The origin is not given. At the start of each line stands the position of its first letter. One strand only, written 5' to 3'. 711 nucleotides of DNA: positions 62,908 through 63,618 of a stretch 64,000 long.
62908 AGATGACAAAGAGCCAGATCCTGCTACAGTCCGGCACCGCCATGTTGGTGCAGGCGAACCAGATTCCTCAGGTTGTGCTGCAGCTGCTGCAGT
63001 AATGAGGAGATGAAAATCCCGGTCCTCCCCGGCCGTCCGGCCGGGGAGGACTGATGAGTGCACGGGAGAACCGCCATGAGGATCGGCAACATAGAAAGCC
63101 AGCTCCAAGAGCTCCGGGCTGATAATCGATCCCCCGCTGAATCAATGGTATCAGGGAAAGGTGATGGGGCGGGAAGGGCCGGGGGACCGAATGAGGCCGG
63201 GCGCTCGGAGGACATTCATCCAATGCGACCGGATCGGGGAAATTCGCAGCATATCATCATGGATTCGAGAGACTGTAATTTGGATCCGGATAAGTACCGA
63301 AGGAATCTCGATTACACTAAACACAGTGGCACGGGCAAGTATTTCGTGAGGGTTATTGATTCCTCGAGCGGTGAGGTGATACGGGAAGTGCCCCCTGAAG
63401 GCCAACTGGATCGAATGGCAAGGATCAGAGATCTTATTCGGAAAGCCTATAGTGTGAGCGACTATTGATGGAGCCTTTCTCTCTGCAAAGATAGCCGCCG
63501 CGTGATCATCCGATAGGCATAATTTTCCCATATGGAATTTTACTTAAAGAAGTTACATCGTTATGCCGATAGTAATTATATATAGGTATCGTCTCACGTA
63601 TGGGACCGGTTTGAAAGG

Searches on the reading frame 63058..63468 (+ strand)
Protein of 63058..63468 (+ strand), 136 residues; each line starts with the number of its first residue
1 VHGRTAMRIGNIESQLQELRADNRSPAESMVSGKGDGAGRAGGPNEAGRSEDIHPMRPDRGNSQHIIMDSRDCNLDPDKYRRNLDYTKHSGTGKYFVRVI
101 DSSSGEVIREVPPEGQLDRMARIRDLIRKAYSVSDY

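Call 7: search_protein_families(library=pfam, proteins=[window:63058-63468:+])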
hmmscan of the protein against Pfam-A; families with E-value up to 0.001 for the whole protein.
window:63058-63468:+ (136 aa): 1 family
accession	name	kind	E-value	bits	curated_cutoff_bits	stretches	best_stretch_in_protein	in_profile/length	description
PF03646.20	FlaG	-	7.4e-11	42.5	23.8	1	78-126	46-94/101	FlaG protein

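Call 25: find_encoding_contigs(protein=window:63058-63468:+, flank=10000, max_places=1)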
Protein window:63058-63468:+ (136 aa): 3 contigs read that carry it; 1 place shown.
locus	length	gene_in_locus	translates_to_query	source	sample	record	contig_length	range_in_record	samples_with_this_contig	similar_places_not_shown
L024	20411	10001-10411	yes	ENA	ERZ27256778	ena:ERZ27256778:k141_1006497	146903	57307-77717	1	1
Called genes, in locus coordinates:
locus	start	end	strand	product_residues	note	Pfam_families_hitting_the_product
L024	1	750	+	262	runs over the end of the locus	PF00460:Flg_bb_rod, PF22692:LlgE_F_G_D1, PF06429:Flg_bbr_C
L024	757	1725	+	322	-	PF13144:ChapFlgA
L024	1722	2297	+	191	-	PF02107:FlgH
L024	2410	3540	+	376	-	PF02119:FlgI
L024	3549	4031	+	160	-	PF10135:Rod-binding (weak)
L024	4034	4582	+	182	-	PF05130:FlgN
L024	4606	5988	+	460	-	PF22638:FlgK_D1, PF06429:Flg_bbr_C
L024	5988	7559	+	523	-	PF00669:Flagellin_N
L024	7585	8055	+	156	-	PF02623:FliW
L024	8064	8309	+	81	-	PF02599:CsrA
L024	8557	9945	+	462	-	PF00669:Flagellin_N, PF00700:Flagellin_C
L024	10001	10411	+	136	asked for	PF03646:FlaG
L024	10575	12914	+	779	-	PF02465:FliD_N, PF07195:FliD_C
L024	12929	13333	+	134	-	PF02561:FliS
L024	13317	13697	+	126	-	-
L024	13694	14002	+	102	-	PF04316:FlgM (weak)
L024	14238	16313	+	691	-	-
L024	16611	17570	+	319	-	-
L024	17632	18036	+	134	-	-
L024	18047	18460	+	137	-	PF00460:Flg_bb_rod (weak)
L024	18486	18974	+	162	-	PF06429:Flg_bbr_C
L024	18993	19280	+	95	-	PF02049:FliE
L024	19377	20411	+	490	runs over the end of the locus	PF01514:YscJ_FliF, PF08345:YscJ_FliF_C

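Call 40: find_homologous_proteins(query=L024:19377-20411:+, max_evalue=1e-30)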
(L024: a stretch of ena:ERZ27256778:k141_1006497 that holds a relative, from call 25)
Query L024:19377-20411:+ (345 aa): 3254 proteins with E <= 1e-30 among 8000 candidates; the best 120 are listed.
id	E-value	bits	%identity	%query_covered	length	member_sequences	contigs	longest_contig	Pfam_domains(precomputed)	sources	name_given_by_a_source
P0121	2.2e-214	728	100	100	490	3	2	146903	PF08345.18,PF01514.24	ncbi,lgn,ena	-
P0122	7.1e-151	520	70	100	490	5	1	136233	PF08345.18,PF01514.24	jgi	-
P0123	3.2e-150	518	69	99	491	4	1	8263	PF08345.18,PF01514.24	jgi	-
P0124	4.1e-150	517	70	100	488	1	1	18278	PF08345.18,PF01514.24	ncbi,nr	ncbi:MAG: flagellar M-ring protein FliF [Candidatus Krumholzibacteriota bacterium]|nr:flagellar M-ri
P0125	1.0e-149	516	71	98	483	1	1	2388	PF08345.18,PF01514.24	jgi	-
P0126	6.7e-147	507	70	97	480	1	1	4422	PF08345.18,PF01514.24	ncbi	-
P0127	3.9e-142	491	68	99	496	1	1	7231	PF08345.18,PF01514.24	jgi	jgi:flagellar M-ring protein FliF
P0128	1.1e-140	486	72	91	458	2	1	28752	PF08345.18,PF01514.24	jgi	-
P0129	4.1e-140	484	66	99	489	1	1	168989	PF08345.18,PF01514.24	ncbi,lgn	-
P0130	1.2e-135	470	73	86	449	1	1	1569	PF08345.18,PF01514.24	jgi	jgi:flagellar M-ring protein FliF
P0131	1.5e-129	450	62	99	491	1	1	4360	PF08345.18,PF01514.24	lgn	-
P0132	2.3e-129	449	60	99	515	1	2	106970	PF08345.18,PF01514.24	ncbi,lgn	-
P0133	9.3e-129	447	61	99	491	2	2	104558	PF08345.18,PF01514.24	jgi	-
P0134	3.5e-128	445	61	100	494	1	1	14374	PF08345.18,PF01514.24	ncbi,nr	ncbi:MAG: flagellar M-ring protein FliF [Candidatus Latescibacteria bacterium]|nr:flagellar M-ring p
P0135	2.9e-127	442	60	99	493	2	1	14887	PF08345.18,PF01514.24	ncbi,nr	ncbi:MAG: flagellar M-ring protein FliF [Bacteroidales bacterium]|nr:flagellar M-ring protein FliF [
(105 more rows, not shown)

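Call 41: find_encoding_contigs(protein=P0121, flank=10000, max_places=1)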
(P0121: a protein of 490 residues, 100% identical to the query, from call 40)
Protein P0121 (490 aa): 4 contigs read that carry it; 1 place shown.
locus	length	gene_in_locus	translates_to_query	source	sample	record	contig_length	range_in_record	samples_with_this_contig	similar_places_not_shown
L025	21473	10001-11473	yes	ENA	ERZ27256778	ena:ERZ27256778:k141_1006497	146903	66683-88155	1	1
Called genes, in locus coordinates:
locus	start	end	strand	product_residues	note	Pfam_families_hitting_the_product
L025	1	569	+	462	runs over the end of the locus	PF00669:Flagellin_N, PF00700:Flagellin_C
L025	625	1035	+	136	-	PF03646:FlaG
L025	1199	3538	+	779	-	PF02465:FliD_N, PF07195:FliD_C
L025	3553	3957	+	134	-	PF02561:FliS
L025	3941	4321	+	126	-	-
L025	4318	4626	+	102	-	PF04316:FlgM (weak)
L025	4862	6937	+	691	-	-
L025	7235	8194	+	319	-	-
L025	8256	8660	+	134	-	-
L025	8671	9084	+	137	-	PF00460:Flg_bb_rod (weak)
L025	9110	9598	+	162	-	PF06429:Flg_bbr_C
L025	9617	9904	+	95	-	PF02049:FliE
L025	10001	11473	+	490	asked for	PF01514:YscJ_FliF, PF08345:YscJ_FliF_C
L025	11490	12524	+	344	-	PF03448:MgtE_N (faint), PF14842:FliG_N, PF14841:FliG_M, PF01706:FliG_C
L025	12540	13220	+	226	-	PF02108:FliH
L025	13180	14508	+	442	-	PF02874:ATP-synt_ab_N, PF00006:ATP-synt_ab, PF18269:T3SS_ATPase_C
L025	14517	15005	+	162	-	-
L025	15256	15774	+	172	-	PF03448:MgtE_N (weak), PF14841:FliG_M (faint)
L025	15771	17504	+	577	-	PF02120:Flg_hook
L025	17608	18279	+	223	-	PF03963:FlgD, PF13861:FLgD_tudor, PF13860:FlgD_ig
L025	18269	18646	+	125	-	PF12611:Flagellar_put (weak)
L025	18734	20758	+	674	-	PF00460:Flg_bb_rod, PF22692:LlgE_F_G_D1, PF07559:FlgE_D2, PF06429:Flg_bbr_C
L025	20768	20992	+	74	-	PF06289:FlbD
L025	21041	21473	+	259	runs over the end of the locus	PF01618:MotA_ExbB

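Call 48: search_protein_families(library=pfam, proteins=[L025:4862-6937:+, L025:7235-8194:+, L025:8256-8660:+], max_evalue=0.001)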
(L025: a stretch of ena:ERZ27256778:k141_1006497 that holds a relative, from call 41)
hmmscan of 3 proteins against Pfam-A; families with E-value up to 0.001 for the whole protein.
L025:4862-6937:+ (691 aa): 1 family
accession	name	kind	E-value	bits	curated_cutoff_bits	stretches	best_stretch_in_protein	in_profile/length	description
PF13860.13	FlgD_ig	-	0.00014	22.2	27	1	628-676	25-73/79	FlgD Ig-like domain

L025:7235-8194:+ (319 aa): 0 families

L025:8256-8660:+ (134 aa): 1 family
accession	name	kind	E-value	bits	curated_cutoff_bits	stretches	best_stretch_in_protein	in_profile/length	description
PF05130.17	FlgN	-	5e-05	24.2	30.5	1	6-66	4-63/147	FlgN protein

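Call 50: find_related_loci(query=A2, collection=metagenome_contigs, flank=10000)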
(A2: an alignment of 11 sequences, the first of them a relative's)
Query A2 (490 aa) in metagenome_contigs; peptide patterns used: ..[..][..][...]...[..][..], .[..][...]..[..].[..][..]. (x = any residue, [..] = any of these).
600 stretches matched a pattern (row limit reached: there are more); 4 encode a relative of the query (tblastn E <= 1e-3); 4 distinct loci.
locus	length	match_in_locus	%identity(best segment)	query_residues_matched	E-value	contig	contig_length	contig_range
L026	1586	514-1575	60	1-354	4e-153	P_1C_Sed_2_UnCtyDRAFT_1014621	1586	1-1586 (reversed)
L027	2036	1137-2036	69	1-300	2e-148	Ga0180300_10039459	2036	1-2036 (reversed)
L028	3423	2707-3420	68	1-238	2e-101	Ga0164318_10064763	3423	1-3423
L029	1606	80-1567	23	15-490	2e-34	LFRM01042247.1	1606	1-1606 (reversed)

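Call 51: find_encoding_contigs(protein=P0129, flank=10000, max_places=1)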
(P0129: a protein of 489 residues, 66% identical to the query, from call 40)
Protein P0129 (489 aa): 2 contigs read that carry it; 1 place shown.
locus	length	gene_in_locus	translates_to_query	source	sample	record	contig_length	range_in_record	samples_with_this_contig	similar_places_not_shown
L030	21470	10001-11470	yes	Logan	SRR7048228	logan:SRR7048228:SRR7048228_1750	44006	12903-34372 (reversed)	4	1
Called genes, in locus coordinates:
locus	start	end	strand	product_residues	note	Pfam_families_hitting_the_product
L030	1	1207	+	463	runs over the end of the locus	PF00669:Flagellin_N, PF00700:Flagellin_C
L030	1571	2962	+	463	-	PF00669:Flagellin_N, PF00700:Flagellin_C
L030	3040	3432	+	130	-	PF03646:FlaG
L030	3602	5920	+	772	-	PF02465:FliD_N, PF07195:FliD_C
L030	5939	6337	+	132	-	PF02561:FliS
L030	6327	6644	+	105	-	-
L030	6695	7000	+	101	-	-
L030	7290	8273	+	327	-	-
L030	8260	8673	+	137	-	-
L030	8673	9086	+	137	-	PF00460:Flg_bb_rod (weak)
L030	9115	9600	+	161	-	PF06429:Flg_bbr_C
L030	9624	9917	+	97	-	PF02049:FliE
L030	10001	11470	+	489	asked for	PF01514:YscJ_FliF, PF08345:YscJ_FliF_C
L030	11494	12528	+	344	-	PF03448:MgtE_N (faint), PF14842:FliG_N, PF14841:FliG_M, PF01706:FliG_C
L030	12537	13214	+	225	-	PF02108:FliH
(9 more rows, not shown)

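Call 52: find_encoding_contigs(protein=P0132, flank=10000, max_places=1)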
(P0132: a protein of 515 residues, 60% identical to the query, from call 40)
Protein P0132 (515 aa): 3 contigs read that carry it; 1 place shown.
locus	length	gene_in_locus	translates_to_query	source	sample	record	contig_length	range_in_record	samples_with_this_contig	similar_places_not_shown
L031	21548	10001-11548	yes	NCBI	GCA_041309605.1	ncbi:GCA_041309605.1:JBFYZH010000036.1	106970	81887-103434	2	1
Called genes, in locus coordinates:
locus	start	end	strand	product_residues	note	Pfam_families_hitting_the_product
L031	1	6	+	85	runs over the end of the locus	PF02599:CsrA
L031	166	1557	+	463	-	PF00669:Flagellin_N, PF00700:Flagellin_C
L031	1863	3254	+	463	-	PF00669:Flagellin_N, PF00700:Flagellin_C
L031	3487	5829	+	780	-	PF02465:FliD_N, PF07195:FliD_C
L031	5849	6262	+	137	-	PF02561:FliS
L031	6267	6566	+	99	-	-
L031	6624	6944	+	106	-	PF04316:FlgM (faint)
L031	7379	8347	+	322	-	-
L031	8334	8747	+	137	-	-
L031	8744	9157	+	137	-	-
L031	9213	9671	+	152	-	PF06429:Flg_bbr_C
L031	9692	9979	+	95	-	PF02049:FliE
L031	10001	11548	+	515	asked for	PF01514:YscJ_FliF, PF08345:YscJ_FliF_C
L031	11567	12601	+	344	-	PF14842:FliG_N, PF14841:FliG_M, PF01706:FliG_C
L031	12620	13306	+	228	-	PF02108:FliH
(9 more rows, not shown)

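Call 69: search_protein_families(library=ncbifam, proteins=[L025:4862-6937:+, L025:7235-8194:+, L025:8256-8660:+, L025:3941-4321:+, L025:15256-15774:+, L025:4318-4626:+], max_evalue=0.001)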
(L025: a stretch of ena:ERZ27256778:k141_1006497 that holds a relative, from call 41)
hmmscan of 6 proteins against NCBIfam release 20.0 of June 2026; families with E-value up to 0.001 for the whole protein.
L025:4862-6937:+ (691 aa): 3 families
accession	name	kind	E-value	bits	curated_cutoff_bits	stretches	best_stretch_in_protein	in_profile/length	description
TIGR04275.1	beta_prop_Msarc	repeat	2.9e-17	62.1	85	1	293-330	3-35/40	beta-propeller repeat protein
TIGR04183.1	Por_Secre_tail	domain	1.7e-05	24.7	23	1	608-688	2-70/72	T9SS type A sorting domain-containing protein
NF033707.1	T9SS_sortase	equivalog_domain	5.9e-05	20.9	420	1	603-678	997-1077/1095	type IX secretion system sortase PorU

L025:7235-8194:+ (319 aa): 0 families

L025:8256-8660:+ (134 aa): 1 family
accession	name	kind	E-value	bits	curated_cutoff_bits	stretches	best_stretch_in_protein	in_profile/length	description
NF047515.1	SpiroCoCo_C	equivalog_domain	0.00077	18.7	125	1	17-107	66-157/313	SpiroCoCo family coiled-coil protein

L025:3941-4321:+ (126 aa): 0 families

L025:15256-15774:+ (172 aa): 2 families
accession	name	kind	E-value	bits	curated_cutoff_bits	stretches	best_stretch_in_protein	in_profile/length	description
NF047368.1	collar_FlbB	equivalog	1.4e-05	25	110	1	42-165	60-190/193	periplasmic-type flagellar collar protein FlbB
TIGR00207.1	fliG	equivalog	8.2e-05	22.1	226.7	1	114-171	114-171/338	flagellar motor switch protein FliG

L025:4318-4626:+ (102 aa): 1 family
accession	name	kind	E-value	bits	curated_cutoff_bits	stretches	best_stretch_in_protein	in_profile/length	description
TIGR03824.1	FlgM_jcvi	equivalog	1.6e-07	32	40.75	1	1-83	1-86/98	flagellar biosynthesis anti-sigma factor FlgM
